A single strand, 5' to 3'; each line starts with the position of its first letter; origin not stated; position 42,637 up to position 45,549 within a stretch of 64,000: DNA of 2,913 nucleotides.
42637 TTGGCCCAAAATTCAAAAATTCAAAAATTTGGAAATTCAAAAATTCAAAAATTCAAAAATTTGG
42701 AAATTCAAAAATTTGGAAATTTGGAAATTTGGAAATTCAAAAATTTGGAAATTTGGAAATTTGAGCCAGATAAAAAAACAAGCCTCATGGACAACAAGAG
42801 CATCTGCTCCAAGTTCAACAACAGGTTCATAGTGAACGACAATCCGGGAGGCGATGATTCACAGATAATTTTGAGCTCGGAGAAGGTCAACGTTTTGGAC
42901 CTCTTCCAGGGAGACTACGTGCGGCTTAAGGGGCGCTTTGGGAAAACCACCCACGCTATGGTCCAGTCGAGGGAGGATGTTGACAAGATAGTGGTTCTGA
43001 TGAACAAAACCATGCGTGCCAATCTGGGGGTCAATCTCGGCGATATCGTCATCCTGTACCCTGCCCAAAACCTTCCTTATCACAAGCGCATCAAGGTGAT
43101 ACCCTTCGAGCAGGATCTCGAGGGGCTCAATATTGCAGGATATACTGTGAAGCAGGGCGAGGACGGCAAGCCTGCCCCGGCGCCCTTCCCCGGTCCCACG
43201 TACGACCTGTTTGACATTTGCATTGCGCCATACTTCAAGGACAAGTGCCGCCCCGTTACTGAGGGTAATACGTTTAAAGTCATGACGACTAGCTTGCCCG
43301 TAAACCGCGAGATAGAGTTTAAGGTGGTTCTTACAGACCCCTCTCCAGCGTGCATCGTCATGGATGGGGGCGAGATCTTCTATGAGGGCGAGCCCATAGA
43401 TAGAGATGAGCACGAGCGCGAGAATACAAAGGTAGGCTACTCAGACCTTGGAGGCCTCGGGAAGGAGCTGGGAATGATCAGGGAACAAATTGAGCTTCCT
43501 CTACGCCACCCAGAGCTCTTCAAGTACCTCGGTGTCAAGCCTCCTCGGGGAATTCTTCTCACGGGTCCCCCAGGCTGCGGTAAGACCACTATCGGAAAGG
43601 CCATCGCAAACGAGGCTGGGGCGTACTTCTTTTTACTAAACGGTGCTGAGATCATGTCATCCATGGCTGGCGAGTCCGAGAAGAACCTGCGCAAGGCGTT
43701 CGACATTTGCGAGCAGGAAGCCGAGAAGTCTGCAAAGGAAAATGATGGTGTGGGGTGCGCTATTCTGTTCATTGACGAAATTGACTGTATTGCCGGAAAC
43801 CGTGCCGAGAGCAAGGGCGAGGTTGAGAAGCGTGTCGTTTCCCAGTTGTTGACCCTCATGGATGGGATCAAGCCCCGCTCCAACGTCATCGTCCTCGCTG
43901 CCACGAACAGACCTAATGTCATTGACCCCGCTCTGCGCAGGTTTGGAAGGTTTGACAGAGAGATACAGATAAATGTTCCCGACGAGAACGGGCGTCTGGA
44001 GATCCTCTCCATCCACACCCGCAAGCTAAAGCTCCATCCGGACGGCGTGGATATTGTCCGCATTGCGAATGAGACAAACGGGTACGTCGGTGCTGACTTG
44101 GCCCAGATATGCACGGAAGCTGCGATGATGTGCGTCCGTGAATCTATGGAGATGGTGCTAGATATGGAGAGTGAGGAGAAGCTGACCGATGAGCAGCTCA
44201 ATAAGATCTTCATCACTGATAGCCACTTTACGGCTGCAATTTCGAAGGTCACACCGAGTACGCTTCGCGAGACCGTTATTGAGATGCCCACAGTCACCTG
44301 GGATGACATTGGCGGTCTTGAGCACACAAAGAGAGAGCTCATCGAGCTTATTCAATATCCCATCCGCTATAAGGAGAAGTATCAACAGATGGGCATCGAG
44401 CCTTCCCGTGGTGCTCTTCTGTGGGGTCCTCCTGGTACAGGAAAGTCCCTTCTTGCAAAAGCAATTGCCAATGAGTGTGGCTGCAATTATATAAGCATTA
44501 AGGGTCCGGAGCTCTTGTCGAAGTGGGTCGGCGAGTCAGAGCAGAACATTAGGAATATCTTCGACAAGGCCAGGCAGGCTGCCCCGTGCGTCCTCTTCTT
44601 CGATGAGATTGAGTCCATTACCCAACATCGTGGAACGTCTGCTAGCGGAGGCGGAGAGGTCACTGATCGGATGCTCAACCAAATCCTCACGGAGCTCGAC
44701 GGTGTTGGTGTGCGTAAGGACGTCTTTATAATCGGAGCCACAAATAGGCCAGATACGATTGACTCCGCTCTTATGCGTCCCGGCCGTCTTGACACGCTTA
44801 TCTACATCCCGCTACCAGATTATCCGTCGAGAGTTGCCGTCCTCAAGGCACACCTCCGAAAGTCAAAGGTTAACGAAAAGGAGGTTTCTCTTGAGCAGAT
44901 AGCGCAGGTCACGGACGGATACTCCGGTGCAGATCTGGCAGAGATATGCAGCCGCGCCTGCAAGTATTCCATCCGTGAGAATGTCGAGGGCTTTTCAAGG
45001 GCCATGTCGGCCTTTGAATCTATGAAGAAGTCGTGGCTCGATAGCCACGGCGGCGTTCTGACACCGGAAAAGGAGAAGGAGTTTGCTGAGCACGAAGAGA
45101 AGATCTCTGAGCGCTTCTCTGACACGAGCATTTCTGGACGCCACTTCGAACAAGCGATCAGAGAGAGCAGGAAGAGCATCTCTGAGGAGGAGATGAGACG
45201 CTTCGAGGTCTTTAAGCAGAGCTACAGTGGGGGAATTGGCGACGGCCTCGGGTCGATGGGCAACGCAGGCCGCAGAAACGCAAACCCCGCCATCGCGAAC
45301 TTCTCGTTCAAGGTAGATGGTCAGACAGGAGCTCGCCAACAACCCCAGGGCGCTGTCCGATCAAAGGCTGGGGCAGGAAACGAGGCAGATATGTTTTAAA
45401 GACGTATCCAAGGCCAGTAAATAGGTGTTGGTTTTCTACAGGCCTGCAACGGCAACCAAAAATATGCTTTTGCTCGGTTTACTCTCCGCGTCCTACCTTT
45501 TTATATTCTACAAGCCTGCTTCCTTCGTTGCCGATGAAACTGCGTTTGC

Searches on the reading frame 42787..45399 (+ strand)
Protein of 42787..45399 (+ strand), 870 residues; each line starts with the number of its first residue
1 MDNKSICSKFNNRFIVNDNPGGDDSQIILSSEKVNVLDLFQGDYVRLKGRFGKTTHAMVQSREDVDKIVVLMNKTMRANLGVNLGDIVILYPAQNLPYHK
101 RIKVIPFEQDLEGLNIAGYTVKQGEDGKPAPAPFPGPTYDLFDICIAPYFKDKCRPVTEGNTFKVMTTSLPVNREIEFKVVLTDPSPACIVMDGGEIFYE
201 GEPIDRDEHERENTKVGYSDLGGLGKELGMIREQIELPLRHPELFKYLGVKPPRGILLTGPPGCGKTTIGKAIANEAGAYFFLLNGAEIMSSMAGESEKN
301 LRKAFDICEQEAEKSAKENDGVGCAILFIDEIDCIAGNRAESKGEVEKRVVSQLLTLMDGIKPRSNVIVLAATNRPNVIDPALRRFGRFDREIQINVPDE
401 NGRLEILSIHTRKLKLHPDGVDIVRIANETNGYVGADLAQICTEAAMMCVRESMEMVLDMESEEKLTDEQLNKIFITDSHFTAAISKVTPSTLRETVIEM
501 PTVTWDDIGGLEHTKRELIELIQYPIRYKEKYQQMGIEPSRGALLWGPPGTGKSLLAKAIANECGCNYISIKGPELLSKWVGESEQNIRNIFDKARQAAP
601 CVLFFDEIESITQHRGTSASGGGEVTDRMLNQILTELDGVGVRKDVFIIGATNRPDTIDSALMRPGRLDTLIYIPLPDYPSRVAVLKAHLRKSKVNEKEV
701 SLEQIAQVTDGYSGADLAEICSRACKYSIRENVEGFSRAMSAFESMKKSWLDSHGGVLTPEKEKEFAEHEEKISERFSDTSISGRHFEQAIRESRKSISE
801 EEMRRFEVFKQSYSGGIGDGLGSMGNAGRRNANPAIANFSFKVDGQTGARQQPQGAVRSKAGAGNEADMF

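Call 5: search_protein_families(library=pfam, proteins=[window:42787-45399:+])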
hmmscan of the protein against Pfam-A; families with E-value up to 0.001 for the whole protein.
window:42787-45399:+ (870 aa): 33 families (the best 25 are shown)
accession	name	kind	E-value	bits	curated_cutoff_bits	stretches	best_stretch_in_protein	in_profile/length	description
PF00004.35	AAA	-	6.3e-88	292.4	21.2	2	544-676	2-131/131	ATPase family associated with various cellular activities (AAA)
PF17862.7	AAA_lid_3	-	3.6e-26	90.7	27.2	2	421-462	2-42/45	AAA+ lid domain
PF02359.24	CDC48_N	-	6.8e-13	49.1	35.1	1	14-94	2-84/85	Cell division protein 48 (CDC48), N-terminal domain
PF05496.18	RuvB_N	-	1.9e-10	41.2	27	1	543-613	36-98/159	Holliday junction DNA helicase RuvB P-loop domain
PF13191.12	AAA_16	-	8.4e-10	39.8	32.6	0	253-291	24-64/167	AAA ATPase domain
PF13173.12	AAA_14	-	1.2e-09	38.7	27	0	544-613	6-76/129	AAA domain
PF06068.19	TIP49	-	2.6e-09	37.1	23.8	1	254-311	51-113/347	TIP49 P-loop domain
PF13671.12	AAA_33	-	3.8e-09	37.4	27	0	256-315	2-62/143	AAA domain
PF00005.33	ABC_tran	-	5e-09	37.3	25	0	252-331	10-80/137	ABC transporter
PF13238.12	AAA_18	-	5.8e-09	36.9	29.4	1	256-319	1-66/128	AAA domain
PF13207.12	AAA_17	-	1.1e-08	35.9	27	0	259-309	1-50/136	AAA domain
PF13521.12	AAA_28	-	1.4e-08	35.5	27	1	256-330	2-80/164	AAA domain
PF07728.20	AAA_5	-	2.3e-08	34.6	22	0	256-384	2-136/139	AAA domain (dynein-related subfamily)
PF07724.20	AAA_2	-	1.5e-07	32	27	0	256-360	6-101/166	AAA domain (Cdc48 subfamily)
PF13401.12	AAA_22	-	1.7e-07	32.1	27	0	256-279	8-31/130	AAA domain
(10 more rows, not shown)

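Call 7: find_encoding_contigs(protein=window:42787-45399:+, flank=3000, max_places=10)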
Protein window:42787-45399:+ (870 aa): 3 contigs read that carry it; 3 places shown.
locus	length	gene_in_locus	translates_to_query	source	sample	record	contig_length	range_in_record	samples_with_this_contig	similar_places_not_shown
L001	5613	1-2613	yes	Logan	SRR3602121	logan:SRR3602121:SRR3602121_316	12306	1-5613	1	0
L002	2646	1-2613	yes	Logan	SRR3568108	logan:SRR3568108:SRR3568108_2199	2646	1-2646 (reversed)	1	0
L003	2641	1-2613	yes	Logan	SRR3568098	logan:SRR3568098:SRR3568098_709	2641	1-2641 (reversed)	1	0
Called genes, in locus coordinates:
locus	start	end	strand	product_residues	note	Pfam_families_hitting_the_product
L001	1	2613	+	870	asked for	PF02359:CDC48_N, PF13671:AAA_33 (faint), PF00005:ABC_tran (faint), PF03215:Rad17 (faint), PF00004:AAA, PF17862:AAA_lid_3, PF00004:AAA, PF17862:AAA_lid_3, +18 more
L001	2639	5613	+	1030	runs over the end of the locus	PF02278:Lyase_8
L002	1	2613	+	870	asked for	PF02359:CDC48_N, PF13671:AAA_33 (faint), PF00005:ABC_tran (faint), PF03215:Rad17 (faint), PF00004:AAA, PF17862:AAA_lid_3, PF00004:AAA, PF17862:AAA_lid_3, +18 more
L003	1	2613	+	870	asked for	PF02359:CDC48_N, PF13671:AAA_33 (faint), PF00005:ABC_tran (faint), PF03215:Rad17 (faint), PF00004:AAA, PF17862:AAA_lid_3, PF00004:AAA, PF17862:AAA_lid_3, +18 more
